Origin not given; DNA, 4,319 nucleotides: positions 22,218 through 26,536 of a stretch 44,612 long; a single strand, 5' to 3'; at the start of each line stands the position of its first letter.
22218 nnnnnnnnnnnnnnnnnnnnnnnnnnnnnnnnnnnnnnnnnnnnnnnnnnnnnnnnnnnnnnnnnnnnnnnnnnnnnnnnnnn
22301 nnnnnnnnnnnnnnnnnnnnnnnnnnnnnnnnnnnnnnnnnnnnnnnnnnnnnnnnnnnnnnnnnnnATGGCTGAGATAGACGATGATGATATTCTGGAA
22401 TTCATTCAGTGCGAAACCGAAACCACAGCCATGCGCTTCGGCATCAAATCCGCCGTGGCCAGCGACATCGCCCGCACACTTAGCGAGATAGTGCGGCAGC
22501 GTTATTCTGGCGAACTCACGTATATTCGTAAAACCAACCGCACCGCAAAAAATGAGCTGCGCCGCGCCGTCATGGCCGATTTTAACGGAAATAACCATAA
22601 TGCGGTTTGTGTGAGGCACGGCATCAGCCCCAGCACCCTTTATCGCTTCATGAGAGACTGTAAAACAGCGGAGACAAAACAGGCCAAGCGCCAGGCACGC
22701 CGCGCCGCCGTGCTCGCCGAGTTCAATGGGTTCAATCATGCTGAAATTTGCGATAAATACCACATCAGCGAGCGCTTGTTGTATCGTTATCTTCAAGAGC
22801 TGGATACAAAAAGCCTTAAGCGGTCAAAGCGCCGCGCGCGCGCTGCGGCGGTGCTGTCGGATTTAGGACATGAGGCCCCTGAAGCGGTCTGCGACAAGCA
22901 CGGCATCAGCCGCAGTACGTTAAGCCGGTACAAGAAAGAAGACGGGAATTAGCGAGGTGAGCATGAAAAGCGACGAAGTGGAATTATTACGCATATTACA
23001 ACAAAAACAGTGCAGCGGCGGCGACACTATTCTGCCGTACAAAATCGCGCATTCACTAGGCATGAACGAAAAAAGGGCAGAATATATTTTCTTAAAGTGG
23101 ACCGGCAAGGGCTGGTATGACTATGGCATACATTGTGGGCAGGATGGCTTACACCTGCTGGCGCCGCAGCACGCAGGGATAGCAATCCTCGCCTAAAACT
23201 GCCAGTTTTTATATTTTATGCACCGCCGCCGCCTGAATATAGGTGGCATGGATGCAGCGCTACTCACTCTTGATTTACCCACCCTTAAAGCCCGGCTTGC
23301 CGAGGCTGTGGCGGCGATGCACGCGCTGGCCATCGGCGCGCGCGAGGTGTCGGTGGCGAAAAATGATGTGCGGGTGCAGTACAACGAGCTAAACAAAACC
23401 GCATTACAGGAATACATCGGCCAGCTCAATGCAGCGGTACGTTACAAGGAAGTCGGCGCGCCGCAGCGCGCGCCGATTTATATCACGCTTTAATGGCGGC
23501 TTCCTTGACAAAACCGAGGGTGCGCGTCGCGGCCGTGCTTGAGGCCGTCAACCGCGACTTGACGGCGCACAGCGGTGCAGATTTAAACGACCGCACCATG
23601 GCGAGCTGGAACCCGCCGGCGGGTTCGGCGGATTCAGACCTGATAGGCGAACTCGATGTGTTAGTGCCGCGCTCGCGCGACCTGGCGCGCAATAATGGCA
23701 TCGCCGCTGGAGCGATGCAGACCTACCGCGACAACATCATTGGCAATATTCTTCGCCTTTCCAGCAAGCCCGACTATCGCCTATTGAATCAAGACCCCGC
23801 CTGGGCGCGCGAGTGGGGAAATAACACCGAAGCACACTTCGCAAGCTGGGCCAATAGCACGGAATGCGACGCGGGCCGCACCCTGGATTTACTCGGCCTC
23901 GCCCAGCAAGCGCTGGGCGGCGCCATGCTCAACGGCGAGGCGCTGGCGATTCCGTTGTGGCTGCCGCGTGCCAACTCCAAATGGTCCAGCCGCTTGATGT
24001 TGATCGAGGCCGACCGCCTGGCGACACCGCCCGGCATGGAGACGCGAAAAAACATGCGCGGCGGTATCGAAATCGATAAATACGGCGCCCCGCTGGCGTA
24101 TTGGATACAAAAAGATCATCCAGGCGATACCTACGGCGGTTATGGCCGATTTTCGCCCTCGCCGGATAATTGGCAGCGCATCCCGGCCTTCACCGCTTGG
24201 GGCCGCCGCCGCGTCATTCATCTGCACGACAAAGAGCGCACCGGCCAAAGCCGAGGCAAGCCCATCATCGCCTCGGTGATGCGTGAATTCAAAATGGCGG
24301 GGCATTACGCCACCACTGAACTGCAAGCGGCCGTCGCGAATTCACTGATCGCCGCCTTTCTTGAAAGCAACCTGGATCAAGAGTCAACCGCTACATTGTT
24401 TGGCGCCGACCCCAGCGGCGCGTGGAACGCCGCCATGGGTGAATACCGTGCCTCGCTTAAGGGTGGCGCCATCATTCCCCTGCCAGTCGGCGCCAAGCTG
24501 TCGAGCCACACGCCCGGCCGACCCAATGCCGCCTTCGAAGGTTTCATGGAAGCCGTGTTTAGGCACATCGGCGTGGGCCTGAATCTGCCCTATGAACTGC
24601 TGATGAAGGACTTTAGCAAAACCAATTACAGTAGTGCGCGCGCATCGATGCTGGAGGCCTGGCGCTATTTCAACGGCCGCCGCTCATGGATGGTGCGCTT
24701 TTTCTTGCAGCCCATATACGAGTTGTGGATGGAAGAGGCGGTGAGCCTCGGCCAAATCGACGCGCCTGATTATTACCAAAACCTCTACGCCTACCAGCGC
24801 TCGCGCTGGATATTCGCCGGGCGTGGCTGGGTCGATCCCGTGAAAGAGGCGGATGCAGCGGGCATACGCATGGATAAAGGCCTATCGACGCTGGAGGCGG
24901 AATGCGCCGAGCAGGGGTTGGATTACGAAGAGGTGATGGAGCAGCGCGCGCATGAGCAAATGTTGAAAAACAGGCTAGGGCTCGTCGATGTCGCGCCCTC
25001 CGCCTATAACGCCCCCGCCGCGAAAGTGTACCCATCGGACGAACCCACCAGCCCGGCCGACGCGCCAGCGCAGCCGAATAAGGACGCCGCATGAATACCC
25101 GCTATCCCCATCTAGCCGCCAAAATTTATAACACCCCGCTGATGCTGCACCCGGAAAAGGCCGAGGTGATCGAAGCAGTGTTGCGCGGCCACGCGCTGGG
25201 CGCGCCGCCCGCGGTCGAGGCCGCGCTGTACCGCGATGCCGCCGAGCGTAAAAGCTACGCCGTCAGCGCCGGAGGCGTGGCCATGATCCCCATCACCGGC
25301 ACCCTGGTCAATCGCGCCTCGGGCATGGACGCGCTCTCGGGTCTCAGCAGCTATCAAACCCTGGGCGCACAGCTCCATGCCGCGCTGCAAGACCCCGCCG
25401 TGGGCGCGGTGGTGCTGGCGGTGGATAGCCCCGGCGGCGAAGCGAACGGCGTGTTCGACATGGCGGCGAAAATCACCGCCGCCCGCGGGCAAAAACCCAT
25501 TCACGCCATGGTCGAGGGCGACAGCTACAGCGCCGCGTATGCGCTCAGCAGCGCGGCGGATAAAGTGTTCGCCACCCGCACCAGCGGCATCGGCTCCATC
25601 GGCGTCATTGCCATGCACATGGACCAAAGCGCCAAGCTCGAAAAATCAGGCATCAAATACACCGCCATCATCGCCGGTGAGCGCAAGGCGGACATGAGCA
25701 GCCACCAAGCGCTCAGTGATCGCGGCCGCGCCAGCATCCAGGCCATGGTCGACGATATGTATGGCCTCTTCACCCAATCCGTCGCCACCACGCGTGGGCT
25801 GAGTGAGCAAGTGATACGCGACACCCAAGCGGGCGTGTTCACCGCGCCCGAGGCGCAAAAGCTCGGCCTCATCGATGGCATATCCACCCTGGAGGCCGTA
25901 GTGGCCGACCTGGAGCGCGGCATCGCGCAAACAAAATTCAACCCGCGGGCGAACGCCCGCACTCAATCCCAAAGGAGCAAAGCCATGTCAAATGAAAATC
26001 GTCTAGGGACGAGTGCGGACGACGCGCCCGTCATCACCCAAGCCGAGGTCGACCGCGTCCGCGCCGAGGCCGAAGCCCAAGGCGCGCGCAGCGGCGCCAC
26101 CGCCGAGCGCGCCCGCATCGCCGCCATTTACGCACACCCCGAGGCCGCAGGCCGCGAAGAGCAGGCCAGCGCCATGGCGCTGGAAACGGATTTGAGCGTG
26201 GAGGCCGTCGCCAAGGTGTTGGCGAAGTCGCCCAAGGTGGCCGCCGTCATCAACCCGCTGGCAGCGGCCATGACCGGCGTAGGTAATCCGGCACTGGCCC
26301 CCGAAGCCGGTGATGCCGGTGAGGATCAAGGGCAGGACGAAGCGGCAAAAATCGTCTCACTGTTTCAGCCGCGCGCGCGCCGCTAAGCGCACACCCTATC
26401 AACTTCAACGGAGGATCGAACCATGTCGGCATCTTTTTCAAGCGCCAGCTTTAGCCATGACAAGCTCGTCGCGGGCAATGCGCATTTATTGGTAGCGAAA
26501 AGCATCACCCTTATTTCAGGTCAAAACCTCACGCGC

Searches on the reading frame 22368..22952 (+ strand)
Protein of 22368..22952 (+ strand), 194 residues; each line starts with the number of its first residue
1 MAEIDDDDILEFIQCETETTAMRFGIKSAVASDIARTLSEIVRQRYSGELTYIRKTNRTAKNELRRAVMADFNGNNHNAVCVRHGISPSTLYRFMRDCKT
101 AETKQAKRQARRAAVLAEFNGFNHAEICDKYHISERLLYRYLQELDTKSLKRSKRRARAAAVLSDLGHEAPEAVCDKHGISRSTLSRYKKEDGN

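Call 81: search_protein_families(library=phrogs, proteins=[window:22368-22952:+], max_evalue=0.01)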
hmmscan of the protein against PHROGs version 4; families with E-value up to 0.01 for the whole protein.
window:22368-22952:+ (194 aa): 21 families
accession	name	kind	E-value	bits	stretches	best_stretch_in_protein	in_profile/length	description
phrog_532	-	transcription regulation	1.4e-15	58.5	2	17-107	36-126/132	late transcriptional activator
phrog_836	-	transcription regulation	7.1e-09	36.9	1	103-148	77-123/133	late transcriptional activator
phrog_725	-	transcription regulation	1e-07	32.9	0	56-125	8-66/101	CII-like regulator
phrog_125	-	DNA, RNA and nucleotide metabolism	2.7e-07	31.4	0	36-112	142-217/254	DNA invertase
phrog_24579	-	head and packaging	2.5e-06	28.5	0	99-143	8-53/126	terminase small subunit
phrog_151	-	integration and excision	2.9e-06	27.1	1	20-110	86-180/582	transposase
phrog_2538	-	head and packaging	4e-06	27.9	0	107-144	5-41/129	terminase small subunit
phrog_1553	-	integration and excision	1.5e-05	25.5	0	173-189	9-25/65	excisionase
phrog_4494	-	unknown function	2.3e-05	25.8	0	64-112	7-58/109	-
phrog_26674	-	unknown function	9.7e-05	23.2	1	15-144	79-211/217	-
phrog_7168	-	DNA, RNA and nucleotide metabolism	0.00011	22.7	0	157-192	228-263/284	homing endonuclease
phrog_268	-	unknown function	0.00014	22.6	0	173-191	61-79/119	-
phrog_11423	-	unknown function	0.00016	22.4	0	158-191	13-45/176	-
phrog_310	-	integration and excision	0.0003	20.7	0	36-114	97-187/696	transposase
phrog_4102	-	head and packaging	0.00056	21.1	0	73-158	29-84/166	terminase small subunit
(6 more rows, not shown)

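Call 83: search_protein_families(library=pfam, proteins=[window:22368-22952:+], max_evalue=0.01)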
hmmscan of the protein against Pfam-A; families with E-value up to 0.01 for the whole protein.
window:22368-22952:+ (194 aa): 15 families
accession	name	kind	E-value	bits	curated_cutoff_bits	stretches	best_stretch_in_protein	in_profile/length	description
PF08765.17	Mor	-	2e-14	53.9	24.9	2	13-108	10-105/107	Mor transcription activator family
PF13384.12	HTH_23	-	1.8e-13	50.3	24.6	2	108-143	3-39/50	Homeodomain-like domain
PF01527.26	HTH_Tnp_1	-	3.2e-10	40.5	24.1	1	73-111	22-57/75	Transposase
PF13518.12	HTH_28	-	3.9e-10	40.1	25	0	114-156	5-50/52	Helix-turn-helix domain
PF13551.12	HTH_29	-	4.5e-10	39.9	28.1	0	114-158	4-52/64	Winged helix-turn helix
PF02796.21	HTH_7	-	2.7e-07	31.1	23.8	0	78-95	25-42/45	Helix-turn-helix domain of resolvase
PF13022.12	HTH_Tnp_1_2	-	6.2e-07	30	27.9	0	106-144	9-49/122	Helix-turn-helix of insertion element transposase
PF05225.22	HTH_psq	-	7.7e-07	29.2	20.4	0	175-191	23-39/45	helix-turn-helix, Psq domain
PF05043.19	Mga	-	1.4e-05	26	21.1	0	118-146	27-55/87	Mga helix-turn-helix domain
PF08281.18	Sigma70_r4_2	-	0.00033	20.7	25.7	0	111-143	15-48/54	Sigma-70, region 4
PF13560.12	HTH_31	-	0.0019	18.9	27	0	171-188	17-34/64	Helix-turn-helix domain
PF25213.1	HVO_A0261_N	-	0.0033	17.7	35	0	146-187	3-43/86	HVO_A0261 N-terminal domain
PF12728.13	HTH_17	-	0.0045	17.7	27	0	125-143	5-23/51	Helix-turn-helix domain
PF02954.25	HTH_8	-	0.0045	17.1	22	0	74-93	18-37/42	Bacterial regulatory protein, Fis family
PF20432.4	Xre-like-HTH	-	0.0096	16.6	25.8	0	179-193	34-48/63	Antitoxin Xre-like helix-turn-helix domain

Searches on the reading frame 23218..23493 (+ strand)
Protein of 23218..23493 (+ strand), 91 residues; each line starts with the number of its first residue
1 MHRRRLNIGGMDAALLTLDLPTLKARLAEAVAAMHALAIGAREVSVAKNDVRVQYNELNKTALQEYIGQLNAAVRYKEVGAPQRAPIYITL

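Call 14: search_protein_families(library=phrogs, proteins=[window:23218-23493:+], max_evalue=0.001)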
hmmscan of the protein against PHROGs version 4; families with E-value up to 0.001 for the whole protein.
window:23218-23493:+ (91 aa): 1 family
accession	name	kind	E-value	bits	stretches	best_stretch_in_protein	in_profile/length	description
phrog_75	-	connector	4.6e-13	49.9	1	21-75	5-60/73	head-tail adaptor Ad1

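Call 15: search_protein_families(library=pfam, proteins=[window:23218-23493:+], max_evalue=0.001)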
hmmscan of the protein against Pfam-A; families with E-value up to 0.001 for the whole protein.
window:23218-23493:+ (91 aa): 1 family
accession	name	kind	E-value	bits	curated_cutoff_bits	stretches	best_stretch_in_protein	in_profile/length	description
PF02831.20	gpW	-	1.9e-10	40.8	22.5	1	25-75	4-54/66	gpW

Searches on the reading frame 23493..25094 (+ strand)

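Call 10: search_protein_families(library=phrogs, proteins=[window:23493-25094:+], max_evalue=0.001)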
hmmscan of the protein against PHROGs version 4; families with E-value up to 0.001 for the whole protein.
window:23493-25094:+ (533 aa): 6 families
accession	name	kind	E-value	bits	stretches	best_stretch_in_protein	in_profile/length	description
phrog_21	-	head and packaging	1.3e-124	418.4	1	18-524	34-529/1362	portal protein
phrog_537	-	head and packaging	5.8e-55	187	1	319-499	25-206/233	portal protein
phrog_3993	-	unknown function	4.6e-21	76.7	1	35-190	34-191/195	-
phrog_5862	-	unknown function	1.5e-07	32.4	1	447-501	3-57/81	-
phrog_27056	-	unknown function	2.7e-07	31.5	1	26-85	25-84/135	-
phrog_30178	-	head and packaging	1.3e-05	26.5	1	27-94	39-106/122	portal protein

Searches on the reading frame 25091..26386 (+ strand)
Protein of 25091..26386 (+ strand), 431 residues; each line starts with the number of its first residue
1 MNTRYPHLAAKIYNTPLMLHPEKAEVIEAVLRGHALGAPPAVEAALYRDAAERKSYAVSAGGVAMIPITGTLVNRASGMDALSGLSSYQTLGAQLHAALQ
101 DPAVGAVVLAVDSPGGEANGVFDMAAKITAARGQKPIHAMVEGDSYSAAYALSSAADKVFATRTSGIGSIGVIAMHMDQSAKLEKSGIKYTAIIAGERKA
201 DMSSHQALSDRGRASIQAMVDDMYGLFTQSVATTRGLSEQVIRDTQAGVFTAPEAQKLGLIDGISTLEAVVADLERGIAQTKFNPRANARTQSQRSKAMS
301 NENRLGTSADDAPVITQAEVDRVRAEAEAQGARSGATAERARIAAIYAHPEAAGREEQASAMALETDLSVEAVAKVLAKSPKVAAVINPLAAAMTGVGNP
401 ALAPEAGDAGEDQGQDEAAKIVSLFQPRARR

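Call 10: search_protein_families(library=phrogs, proteins=[window:25091-26386:+], max_evalue=0.001)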
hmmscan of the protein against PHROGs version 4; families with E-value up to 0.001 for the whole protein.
window:25091-26386:+ (431 aa): 9 families
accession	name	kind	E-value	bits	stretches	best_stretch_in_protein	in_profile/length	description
phrog_53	-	head and packaging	5.4e-114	383.5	1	2-428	5-461/583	head maturation protease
phrog_4759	-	unknown function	7.1e-31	108.6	1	5-187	8-206/209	-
phrog_33023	-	unknown function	8.4e-27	95.1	1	60-360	65-361/507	-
phrog_16406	-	unknown function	1.3e-09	38.3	1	212-401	389-577/601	-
phrog_17040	-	head and packaging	2.9e-09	38.7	1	326-417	6-107/129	head maturation protease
phrog_8940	-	tail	1.1e-08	36.1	1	224-400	5-182/201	capsid assembly protein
phrog_6382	-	unknown function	5.3e-07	30.5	1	322-426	87-194/201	-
phrog_24209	-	unknown function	9.3e-07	29.7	1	88-129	4-45/49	-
phrog_24195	-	unknown function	0.00077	20.3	0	225-264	6-45/61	-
